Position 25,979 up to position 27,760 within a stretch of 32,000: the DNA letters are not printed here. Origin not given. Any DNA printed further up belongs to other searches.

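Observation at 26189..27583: A ~465-residue GltD/NfnB-like NAD(P)H-FAD module is nested inside the inserted ferredoxin domain of the second HdrA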

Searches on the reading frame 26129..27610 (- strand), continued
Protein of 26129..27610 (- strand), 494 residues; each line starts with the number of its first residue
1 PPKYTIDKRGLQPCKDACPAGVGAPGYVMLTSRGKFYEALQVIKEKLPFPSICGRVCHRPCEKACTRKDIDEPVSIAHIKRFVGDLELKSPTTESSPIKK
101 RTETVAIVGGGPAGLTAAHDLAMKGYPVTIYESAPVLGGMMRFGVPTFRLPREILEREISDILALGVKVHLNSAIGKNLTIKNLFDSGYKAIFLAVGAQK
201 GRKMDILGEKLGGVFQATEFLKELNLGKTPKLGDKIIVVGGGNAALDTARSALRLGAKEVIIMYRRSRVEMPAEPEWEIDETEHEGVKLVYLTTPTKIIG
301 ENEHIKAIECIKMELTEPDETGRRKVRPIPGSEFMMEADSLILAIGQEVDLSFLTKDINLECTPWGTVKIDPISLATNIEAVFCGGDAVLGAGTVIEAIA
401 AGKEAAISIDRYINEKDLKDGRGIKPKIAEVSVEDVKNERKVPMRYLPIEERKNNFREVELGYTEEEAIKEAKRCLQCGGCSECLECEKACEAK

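Call 43: search_solved_structures(query=window:26129-27610:-, max_evalue=1e-60, show_alignments=5)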
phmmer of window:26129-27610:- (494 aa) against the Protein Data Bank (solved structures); distinct sequences matched with E-value up to 1e-60: 8.
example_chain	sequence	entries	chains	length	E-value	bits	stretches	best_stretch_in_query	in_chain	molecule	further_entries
9bov_A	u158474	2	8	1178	9.1e-129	433.5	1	12-488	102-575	Molybdopterin oxidoreductase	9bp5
9n5u_A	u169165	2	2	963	3.7e-124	418.3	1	11-416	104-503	NfnA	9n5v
8oh5_C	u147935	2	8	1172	6.8e-112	377.9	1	12-488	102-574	Formate dehydrogenase-O, major subunit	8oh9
4ylf_B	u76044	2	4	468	5.9e-104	351.7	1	12-413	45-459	Dihydropyrimidine dehydrogenase subunit A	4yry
5jca_L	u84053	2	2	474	1e-95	324.5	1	12-415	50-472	NADH-dependent Ferredoxin:NADP Oxidoreductase (NfnI) subunit alpha | NADH-dependent Ferredoxin:NADP Oxidoreductase subunit alpha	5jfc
5vj7_A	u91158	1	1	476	2.1e-85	290.5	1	12-416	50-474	Oxidoreductase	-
6s6s_G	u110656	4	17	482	4.2e-68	233.4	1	12-415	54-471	Glutamate synthase [NADPH] small chain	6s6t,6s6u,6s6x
2vdc_G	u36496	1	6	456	6.2e-66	226.3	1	10-415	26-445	GLUTAMATE SYNTHASE [NADPH] SMALL CHAIN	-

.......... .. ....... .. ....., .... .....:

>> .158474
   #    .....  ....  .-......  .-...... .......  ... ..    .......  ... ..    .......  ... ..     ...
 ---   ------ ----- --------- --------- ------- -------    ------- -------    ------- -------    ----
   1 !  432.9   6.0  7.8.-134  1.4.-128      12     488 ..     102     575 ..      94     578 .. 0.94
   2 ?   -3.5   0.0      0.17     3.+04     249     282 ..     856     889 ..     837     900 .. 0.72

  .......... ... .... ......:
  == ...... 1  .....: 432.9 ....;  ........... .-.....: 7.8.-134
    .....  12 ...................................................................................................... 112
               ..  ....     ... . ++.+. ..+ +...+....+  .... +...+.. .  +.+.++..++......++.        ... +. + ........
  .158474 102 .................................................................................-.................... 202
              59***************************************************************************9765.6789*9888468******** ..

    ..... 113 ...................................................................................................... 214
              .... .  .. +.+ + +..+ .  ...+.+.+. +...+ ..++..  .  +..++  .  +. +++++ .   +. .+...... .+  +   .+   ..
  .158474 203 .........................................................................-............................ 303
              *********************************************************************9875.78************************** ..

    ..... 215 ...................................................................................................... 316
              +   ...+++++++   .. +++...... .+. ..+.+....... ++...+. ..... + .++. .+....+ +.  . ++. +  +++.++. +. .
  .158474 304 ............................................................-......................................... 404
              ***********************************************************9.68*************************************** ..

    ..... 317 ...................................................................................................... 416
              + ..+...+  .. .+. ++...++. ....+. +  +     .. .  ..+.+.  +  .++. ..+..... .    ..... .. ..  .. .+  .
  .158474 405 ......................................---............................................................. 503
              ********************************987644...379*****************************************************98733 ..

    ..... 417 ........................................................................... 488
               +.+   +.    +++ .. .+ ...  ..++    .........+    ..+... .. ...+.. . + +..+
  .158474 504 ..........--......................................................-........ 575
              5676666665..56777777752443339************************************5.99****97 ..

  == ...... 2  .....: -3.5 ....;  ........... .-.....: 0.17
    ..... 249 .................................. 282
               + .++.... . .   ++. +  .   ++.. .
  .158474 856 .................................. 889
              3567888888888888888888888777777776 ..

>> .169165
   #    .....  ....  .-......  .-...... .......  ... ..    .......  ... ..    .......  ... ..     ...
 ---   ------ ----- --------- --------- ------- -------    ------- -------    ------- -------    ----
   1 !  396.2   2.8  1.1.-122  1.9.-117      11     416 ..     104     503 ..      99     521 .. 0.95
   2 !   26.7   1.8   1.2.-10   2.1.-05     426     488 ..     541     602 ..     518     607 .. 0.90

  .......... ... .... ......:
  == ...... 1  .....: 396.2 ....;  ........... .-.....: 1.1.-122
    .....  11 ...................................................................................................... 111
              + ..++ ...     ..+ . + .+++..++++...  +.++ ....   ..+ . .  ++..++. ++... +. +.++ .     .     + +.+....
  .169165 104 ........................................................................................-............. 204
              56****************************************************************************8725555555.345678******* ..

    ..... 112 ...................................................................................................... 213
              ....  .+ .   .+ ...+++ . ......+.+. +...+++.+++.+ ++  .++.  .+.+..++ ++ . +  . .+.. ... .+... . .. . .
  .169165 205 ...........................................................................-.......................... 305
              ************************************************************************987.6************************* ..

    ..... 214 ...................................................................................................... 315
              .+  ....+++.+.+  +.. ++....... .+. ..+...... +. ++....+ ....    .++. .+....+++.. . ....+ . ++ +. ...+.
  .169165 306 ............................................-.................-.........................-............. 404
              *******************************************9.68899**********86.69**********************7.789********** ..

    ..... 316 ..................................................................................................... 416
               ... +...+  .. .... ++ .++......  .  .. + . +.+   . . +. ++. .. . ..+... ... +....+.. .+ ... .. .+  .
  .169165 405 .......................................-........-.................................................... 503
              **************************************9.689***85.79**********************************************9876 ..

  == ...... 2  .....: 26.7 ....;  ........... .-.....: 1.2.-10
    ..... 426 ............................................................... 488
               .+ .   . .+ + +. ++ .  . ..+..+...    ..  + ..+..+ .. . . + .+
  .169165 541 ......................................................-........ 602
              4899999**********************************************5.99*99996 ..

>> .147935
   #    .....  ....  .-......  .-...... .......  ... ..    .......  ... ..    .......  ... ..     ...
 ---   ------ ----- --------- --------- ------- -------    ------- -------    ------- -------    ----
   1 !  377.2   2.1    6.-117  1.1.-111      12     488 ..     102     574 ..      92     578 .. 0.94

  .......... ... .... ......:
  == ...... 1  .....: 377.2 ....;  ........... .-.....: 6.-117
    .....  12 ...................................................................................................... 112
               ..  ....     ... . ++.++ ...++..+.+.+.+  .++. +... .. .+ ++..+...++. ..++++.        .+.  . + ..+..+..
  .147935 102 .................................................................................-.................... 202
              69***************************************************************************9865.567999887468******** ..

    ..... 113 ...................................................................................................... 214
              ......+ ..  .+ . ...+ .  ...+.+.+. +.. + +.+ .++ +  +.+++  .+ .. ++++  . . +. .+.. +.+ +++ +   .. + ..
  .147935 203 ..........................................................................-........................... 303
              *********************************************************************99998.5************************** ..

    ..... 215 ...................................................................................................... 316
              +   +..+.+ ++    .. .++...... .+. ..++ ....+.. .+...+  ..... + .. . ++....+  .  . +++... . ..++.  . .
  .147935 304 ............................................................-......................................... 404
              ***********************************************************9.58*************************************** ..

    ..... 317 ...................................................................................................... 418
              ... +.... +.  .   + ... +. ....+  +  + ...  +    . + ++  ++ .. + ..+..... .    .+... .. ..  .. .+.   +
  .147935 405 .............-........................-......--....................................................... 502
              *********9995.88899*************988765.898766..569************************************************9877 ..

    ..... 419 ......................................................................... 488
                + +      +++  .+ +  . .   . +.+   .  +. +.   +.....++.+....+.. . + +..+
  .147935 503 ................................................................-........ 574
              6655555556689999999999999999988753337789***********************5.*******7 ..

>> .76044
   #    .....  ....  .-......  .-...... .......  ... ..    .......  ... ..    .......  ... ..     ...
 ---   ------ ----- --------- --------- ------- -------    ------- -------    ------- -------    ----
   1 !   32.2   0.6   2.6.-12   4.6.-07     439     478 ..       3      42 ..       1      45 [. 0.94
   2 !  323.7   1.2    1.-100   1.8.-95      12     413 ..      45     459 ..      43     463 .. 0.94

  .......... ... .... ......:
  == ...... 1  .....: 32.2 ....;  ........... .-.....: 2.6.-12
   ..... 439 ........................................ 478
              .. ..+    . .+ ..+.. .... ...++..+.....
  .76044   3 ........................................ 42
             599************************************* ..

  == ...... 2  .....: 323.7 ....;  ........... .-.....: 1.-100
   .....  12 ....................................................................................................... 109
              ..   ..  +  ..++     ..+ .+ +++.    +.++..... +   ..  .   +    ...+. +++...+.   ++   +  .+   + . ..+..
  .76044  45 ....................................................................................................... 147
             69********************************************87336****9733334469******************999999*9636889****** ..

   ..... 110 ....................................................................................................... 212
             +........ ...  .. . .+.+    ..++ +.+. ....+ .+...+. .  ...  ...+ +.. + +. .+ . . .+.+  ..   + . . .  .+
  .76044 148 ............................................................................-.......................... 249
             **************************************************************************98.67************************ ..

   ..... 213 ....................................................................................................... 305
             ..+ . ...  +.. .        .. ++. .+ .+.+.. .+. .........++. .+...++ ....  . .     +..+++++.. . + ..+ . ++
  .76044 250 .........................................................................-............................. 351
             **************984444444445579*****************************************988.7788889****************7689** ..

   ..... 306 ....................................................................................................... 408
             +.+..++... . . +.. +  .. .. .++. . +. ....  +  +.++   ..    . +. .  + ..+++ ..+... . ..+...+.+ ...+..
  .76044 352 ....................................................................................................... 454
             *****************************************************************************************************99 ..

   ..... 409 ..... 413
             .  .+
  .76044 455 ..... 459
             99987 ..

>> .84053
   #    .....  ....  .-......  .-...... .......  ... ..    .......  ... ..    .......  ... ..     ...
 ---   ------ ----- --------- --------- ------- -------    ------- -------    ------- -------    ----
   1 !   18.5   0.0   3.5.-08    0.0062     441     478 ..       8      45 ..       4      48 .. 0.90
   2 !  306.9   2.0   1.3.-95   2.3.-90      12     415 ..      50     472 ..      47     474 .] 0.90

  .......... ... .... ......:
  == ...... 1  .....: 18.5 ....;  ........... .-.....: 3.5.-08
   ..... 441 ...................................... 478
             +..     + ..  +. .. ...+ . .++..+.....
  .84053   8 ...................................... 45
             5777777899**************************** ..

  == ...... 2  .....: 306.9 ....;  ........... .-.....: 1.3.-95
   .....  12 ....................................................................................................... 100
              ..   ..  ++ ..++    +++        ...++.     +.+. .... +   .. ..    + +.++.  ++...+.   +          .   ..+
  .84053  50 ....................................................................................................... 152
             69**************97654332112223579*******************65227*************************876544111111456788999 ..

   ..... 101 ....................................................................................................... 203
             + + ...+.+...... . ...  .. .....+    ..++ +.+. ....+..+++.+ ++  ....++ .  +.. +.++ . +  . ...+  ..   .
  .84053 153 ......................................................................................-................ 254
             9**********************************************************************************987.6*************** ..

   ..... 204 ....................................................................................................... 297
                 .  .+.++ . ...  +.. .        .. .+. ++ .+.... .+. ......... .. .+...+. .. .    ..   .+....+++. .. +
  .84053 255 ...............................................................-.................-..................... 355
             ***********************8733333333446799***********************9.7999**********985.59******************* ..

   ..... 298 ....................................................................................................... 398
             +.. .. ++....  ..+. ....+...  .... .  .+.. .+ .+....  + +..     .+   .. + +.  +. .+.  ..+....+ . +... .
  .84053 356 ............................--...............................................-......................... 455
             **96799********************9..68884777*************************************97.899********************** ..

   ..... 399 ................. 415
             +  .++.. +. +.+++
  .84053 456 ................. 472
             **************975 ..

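Call 80: search_protein_representatives(protein=window:26174-27583:-)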
Query: 470 residues. Proteins with E-value up to 0.001 (for the whole library): 26185; up to 1e-10: 13780; up to 1e-30: 5118. The best 150 are listed.
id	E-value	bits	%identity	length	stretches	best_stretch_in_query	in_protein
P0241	3.2e-156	537.1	51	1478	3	1-470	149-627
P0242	1.3e-146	505.4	48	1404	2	1-469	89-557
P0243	3.1e-141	487.7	49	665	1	4-470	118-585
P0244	8.5e-141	486.3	48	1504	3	1-469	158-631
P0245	1.7e-140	485.3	54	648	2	5-416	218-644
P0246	2.7e-140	484.7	46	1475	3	4-470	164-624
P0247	1.3e-137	475.8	50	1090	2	2-470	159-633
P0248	2.8e-137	474.7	54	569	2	3-405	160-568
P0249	9.4e-137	473.0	51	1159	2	2-470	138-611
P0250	1.5e-136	472.3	49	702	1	3-469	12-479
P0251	2.2e-136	471.8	50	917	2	1-470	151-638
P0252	2.6e-136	471.5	47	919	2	1-469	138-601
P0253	6.8e-136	470.1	50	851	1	2-470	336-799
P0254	1.2e-135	469.4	49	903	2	4-469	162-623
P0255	1.1e-133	462.9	50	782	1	3-470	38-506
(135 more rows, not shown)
